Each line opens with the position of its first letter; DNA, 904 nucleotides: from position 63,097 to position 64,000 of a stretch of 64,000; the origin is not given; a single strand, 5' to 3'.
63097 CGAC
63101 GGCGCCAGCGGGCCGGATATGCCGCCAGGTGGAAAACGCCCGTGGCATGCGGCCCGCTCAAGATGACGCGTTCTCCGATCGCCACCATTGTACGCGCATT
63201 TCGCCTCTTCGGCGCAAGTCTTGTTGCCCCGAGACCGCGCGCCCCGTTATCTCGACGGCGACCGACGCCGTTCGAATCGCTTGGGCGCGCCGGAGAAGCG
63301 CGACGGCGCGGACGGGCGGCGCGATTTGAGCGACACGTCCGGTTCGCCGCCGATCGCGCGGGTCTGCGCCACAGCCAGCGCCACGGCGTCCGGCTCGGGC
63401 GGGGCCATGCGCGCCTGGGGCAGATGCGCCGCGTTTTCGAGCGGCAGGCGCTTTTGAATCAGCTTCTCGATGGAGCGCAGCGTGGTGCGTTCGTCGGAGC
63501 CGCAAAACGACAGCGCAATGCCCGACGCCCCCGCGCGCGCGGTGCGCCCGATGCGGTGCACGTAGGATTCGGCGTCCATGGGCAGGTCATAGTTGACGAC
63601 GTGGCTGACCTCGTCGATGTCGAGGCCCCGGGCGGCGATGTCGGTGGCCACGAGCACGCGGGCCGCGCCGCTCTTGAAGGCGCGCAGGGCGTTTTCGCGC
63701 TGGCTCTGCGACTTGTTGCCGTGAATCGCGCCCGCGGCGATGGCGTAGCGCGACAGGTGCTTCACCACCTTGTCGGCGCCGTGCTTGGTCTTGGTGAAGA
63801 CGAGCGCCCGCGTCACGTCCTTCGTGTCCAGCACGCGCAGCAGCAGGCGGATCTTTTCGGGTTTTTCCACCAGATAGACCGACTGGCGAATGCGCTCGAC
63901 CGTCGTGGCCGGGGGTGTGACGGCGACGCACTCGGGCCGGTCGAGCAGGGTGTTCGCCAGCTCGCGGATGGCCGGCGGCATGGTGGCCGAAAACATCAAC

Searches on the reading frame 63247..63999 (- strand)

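Call 85: search_protein_families(library=pfam, proteins=[window:63247-63999:-], max_evalue=0.001)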
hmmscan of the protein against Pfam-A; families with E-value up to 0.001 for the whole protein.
window:63247-63999:- (250 aa): 1 family
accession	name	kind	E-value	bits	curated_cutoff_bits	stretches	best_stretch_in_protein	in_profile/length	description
PF00271.37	Helicase_C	-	1.3e-31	109.5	23.5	1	48-157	1-110/110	Helicase conserved C-terminal domain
